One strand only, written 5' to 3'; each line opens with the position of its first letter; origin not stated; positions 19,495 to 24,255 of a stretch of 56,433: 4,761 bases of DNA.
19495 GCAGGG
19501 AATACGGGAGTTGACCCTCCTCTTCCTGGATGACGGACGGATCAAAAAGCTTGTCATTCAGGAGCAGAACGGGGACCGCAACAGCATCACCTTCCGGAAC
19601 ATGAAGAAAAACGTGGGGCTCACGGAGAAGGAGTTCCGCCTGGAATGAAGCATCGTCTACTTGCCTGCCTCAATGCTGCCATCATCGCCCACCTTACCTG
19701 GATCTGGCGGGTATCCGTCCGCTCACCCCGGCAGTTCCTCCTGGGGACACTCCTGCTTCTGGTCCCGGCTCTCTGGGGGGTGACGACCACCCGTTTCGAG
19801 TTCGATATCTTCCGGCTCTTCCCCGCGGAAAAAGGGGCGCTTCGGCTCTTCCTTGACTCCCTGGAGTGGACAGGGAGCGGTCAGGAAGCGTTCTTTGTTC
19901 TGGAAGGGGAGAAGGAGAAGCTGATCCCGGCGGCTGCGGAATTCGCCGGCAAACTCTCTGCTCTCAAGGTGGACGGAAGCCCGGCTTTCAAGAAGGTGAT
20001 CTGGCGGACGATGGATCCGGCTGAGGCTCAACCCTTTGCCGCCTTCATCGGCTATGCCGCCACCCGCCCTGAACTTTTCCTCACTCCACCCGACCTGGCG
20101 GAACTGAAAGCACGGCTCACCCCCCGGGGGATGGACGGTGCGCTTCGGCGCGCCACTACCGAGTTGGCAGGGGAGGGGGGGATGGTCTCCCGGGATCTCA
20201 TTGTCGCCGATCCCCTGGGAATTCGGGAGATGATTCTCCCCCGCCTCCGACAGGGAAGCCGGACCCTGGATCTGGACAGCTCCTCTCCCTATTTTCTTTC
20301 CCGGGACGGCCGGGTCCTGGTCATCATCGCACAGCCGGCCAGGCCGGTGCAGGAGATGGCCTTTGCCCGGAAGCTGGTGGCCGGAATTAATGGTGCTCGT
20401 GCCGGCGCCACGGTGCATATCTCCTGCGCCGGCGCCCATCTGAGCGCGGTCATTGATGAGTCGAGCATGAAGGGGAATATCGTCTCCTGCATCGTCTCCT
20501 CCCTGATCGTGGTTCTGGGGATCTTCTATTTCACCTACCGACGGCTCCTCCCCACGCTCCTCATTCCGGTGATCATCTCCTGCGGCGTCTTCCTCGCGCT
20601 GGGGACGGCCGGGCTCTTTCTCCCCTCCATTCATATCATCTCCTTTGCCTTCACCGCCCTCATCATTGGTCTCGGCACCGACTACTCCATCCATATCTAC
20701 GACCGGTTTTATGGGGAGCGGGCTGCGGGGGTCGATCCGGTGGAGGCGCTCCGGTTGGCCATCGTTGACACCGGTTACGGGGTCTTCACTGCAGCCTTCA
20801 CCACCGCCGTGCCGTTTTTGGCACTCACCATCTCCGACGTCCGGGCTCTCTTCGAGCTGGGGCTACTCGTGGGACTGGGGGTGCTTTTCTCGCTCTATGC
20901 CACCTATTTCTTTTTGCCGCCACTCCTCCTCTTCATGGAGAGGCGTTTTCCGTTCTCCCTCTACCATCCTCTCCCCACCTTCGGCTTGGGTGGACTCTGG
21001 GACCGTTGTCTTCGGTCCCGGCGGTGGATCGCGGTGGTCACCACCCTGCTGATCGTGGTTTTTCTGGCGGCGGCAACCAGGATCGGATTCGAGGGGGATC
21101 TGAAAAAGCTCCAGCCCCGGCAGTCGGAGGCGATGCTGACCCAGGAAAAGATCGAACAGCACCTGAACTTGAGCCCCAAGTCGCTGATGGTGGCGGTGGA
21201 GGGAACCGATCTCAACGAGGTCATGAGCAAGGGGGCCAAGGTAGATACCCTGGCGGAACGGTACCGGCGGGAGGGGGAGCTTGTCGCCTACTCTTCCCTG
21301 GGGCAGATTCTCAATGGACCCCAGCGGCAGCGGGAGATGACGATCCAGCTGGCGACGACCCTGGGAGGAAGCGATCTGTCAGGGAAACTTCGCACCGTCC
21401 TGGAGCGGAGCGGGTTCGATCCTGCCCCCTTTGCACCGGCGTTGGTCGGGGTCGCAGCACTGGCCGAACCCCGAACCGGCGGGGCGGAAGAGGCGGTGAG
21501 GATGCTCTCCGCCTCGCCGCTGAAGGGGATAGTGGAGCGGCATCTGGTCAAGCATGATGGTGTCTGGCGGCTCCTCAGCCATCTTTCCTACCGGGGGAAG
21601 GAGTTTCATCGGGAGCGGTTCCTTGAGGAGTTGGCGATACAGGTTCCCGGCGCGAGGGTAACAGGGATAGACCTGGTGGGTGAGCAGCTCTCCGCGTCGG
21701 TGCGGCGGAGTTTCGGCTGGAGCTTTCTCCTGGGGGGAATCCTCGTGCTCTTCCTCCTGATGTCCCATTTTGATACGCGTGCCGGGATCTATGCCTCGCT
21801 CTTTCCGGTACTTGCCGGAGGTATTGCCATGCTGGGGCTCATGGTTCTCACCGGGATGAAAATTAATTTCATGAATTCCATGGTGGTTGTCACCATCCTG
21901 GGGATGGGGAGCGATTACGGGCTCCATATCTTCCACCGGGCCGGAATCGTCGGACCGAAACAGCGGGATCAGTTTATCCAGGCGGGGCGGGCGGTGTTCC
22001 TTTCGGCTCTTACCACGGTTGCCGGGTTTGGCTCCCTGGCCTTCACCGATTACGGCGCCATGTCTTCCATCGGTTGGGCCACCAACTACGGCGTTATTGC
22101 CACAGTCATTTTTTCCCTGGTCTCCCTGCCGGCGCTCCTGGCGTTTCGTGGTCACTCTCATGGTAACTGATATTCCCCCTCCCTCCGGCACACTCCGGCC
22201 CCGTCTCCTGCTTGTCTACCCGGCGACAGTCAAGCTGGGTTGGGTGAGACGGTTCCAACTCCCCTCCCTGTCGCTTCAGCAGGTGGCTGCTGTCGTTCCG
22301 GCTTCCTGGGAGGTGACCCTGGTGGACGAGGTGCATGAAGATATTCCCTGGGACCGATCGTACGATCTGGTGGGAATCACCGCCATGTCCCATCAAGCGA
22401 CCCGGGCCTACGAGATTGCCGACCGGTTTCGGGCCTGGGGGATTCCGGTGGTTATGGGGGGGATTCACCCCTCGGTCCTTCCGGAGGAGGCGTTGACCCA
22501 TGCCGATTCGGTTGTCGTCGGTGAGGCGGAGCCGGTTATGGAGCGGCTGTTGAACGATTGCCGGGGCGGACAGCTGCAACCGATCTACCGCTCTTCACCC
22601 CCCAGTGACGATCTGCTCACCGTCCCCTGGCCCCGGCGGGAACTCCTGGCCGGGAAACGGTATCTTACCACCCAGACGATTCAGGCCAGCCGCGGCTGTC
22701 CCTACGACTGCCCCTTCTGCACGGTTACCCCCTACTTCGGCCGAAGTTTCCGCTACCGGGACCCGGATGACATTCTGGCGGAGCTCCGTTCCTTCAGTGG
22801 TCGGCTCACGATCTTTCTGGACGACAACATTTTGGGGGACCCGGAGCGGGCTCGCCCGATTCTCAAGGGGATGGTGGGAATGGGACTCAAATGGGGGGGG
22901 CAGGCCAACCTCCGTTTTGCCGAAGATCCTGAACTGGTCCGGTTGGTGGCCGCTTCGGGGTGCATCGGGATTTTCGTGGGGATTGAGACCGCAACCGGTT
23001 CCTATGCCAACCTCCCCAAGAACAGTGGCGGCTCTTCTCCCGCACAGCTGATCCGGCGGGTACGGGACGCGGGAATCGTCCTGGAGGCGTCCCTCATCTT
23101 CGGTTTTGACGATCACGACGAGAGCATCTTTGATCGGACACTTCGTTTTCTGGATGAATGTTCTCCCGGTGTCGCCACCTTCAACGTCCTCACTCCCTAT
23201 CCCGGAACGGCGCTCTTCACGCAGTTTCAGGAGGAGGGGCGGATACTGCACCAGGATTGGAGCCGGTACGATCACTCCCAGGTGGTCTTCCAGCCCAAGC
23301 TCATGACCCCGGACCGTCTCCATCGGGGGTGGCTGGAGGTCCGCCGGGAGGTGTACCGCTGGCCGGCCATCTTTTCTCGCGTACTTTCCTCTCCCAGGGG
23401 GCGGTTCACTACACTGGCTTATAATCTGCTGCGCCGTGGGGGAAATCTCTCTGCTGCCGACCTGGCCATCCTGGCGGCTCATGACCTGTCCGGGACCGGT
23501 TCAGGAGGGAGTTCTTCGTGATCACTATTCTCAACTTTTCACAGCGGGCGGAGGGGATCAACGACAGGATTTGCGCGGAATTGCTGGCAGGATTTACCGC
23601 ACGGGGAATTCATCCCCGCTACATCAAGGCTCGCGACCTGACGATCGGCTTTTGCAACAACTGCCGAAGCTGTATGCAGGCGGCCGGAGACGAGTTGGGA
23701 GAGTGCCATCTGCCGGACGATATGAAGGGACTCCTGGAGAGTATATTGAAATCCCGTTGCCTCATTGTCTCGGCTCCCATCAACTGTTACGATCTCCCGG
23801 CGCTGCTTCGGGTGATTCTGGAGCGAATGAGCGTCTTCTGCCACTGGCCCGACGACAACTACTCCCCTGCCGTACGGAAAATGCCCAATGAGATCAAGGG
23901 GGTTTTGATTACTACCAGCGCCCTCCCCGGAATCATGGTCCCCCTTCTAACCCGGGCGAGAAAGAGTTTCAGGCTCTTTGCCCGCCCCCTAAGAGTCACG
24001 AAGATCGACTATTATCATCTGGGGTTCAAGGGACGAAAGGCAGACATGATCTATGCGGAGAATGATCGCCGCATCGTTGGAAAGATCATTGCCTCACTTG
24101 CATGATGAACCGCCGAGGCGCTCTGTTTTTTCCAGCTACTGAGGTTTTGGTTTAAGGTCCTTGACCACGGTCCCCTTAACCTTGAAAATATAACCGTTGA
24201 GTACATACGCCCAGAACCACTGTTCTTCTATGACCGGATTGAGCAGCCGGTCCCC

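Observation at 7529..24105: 17-gene translationally coupled lipid cluster: type II KS/KR/DH/TE/ACP core, aryl-polyene-like LolA/MMPL export module and four radical SAM enzymes, product unknown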

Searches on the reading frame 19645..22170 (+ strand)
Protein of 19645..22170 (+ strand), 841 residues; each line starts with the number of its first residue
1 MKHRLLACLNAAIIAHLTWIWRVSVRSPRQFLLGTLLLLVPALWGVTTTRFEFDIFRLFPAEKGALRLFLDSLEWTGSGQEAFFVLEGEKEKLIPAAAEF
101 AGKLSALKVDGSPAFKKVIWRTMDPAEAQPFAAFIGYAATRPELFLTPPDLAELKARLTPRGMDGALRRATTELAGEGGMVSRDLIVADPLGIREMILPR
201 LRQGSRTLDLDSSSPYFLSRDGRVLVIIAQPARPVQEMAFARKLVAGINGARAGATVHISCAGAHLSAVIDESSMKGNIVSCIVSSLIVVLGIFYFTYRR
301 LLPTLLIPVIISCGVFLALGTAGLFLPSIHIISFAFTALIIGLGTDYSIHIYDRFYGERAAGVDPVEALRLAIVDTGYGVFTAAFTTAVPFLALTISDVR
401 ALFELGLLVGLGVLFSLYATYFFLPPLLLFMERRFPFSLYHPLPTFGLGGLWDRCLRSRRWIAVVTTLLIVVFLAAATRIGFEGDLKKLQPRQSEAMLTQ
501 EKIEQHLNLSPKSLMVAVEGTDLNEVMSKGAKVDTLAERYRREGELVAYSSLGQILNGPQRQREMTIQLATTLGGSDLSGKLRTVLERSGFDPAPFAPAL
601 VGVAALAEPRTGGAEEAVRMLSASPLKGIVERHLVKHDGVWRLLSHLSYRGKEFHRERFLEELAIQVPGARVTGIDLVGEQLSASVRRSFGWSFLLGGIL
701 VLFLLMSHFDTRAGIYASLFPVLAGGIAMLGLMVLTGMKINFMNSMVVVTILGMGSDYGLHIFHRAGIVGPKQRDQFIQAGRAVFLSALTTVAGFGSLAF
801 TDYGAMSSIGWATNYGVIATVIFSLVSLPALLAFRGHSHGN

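Call 5: search_protein_families(library=pfam, proteins=[window:19645-22170:+])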
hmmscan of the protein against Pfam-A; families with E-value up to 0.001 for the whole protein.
window:19645-22170:+ (841 aa): 1 family
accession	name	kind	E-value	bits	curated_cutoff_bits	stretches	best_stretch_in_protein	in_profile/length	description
PF03176.21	MMPL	-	3.2e-27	95.8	20.5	2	215-454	78-321/333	MMPL family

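Call 7: search_protein_families(library=ncbifam, proteins=[window:19645-22170:+], max_evalue=0.00001)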
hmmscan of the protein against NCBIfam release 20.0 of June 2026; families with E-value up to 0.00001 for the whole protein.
window:19645-22170:+ (841 aa): 5 families
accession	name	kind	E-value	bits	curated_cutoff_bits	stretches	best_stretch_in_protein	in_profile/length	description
TIGR00921.1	2A067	subfamily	2.7e-53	181.1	351.9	3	250-429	554-732/733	hydrophobe/amphiphile efflux-3 (HAE3) family transporter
TIGR03480.1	HpnN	hypoth_equivalog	1.7e-49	168.6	751.85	2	272-529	265-519/862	hopanoid biosynthesis associated RND transporter like protein HpnN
NF045600.2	BstA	equivalog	4.7e-33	114.2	1400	2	211-503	209-514/903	sterol transporter cytoplasmic membrane protein BstA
TIGR00833.1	actII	subfamily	1.1e-30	106.7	874.7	1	251-515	147-420/910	MMPL family RND transporter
NF052374.1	HopndTporHpnN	equivalog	3e-28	98.4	1100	2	273-536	268-526/858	hopanoid transporter HpnN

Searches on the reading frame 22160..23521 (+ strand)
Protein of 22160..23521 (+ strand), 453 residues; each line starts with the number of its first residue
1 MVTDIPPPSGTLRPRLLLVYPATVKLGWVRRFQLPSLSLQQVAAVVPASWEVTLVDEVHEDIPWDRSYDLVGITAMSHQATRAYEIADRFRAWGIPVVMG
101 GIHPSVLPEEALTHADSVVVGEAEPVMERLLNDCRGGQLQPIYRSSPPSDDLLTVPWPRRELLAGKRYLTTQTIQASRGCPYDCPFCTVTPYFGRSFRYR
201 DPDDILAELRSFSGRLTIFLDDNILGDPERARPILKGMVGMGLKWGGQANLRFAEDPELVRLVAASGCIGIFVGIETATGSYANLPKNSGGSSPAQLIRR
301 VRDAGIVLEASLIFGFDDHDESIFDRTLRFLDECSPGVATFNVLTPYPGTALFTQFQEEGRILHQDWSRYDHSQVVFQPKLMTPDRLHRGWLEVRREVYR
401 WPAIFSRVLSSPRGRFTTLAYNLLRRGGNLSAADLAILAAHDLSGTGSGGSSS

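Call 5: search_protein_families(library=pfam, proteins=[window:22160-23521:+])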
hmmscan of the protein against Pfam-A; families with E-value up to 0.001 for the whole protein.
window:22160-23521:+ (453 aa): 3 families
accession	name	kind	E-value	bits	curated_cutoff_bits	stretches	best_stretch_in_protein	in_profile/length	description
PF02310.24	B12-binding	-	4.9e-12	46.2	32.1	1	31-130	9-120/121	B12 binding domain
PF04055.27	Radical_SAM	-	1.3e-09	38.8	29.5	1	176-331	3-166/166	Radical SAM superfamily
PF13282.11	DUF4070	-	0.00026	21.5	22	1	350-409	1-59/144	Domain of unknown function (DUF4070)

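Call 7: search_protein_families(library=ncbifam, proteins=[window:22160-23521:+], max_evalue=0.00001)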
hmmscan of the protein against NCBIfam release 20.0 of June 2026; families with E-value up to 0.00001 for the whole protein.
window:22160-23521:+ (453 aa): 12 families
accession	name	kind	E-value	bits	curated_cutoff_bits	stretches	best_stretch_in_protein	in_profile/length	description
TIGR02026.1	BchE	equivalog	4.1e-26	91.9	481.35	1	173-406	196-435/497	magnesium-protoporphyrin IX monomethyl ester anaerobic oxidative cyclase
NF050148.1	rSAM_ApyD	equivalog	2e-24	86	750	1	51-408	59-439/645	RiPP biosynthesis radical SAM protein ApyD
TIGR04479.1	bcpD_PhpK_rSAM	subfamily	1.5e-20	73.1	600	1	170-338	240-413/504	PhpK family radical SAM P-methyltransferase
TIGR04013.1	B12_SAM_MJ_1487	hypoth_equivalog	5.3e-19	68.3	251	1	36-210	10-190/382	TIGR04013 family B12-binding domain/radical SAM domain-containing protein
TIGR04072.2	rSAM_ladder_B12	equivalog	5.7e-19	68.1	360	1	80-365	83-381/443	lipid biosynthesis B12-binding/radical SAM protein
TIGR03471.1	HpnJ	equivalog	3.5e-17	62.5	577.6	1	174-371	200-402/472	hopanoid biosynthesis associated radical SAM protein HpnJ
TIGR04367.1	HpnR_B12_rSAM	equivalog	1.6e-14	53.3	650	1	96-380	92-395/490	hopanoid C-3 methylase HpnR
NF033070.1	rSAM_AprD4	equivalog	5.5e-14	51.9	500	1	73-380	95-413/456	AprD4 family radical SAM diol-dehydratase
TIGR04014.1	B12_SAM_MJ_0865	equivalog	3.3e-13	49.2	360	1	174-213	163-202/434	methyl-coenzyme M reductase glutamine C-methyltransferase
TIGR04295.1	B12_rSAM_oligo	hypoth_equivalog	1.7e-12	46.8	400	1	173-289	202-316/422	TIGR04295 family B12-binding domain-containing radical SAM protein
NF038361.1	rSAM_Sden_1168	equivalog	6.4e-11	41.5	575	1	165-366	279-483/560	Sden_1168 family B12-binding radical SAM P-methyltransferase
TIGR04385.1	B12_rSAM_cofa1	equivalog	4.1e-06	26.3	450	0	162-268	186-297/438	B12 lower ligand biosynthesis radical SAM protein BzaD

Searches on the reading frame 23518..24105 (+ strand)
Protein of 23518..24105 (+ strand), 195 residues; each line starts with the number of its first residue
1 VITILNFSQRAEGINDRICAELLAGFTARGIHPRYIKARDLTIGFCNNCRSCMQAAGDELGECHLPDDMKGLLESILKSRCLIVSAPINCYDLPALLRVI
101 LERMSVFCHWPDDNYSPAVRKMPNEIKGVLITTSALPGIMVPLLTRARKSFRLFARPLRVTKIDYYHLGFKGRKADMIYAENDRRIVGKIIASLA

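Call 5: search_protein_families(library=pfam, proteins=[window:23518-24105:+])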
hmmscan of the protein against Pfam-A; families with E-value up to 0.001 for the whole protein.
window:23518-24105:+ (195 aa): 1 family
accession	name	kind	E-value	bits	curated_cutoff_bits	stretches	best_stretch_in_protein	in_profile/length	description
PF03358.20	FMN_red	-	1.9e-07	31.2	24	1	2-113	3-99/152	NADPH-dependent FMN reductase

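Call 7: search_protein_families(library=ncbifam, proteins=[window:23518-24105:+], max_evalue=0.00001)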
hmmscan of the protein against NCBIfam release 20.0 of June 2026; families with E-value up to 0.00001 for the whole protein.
window:23518-24105:+ (195 aa): 0 families
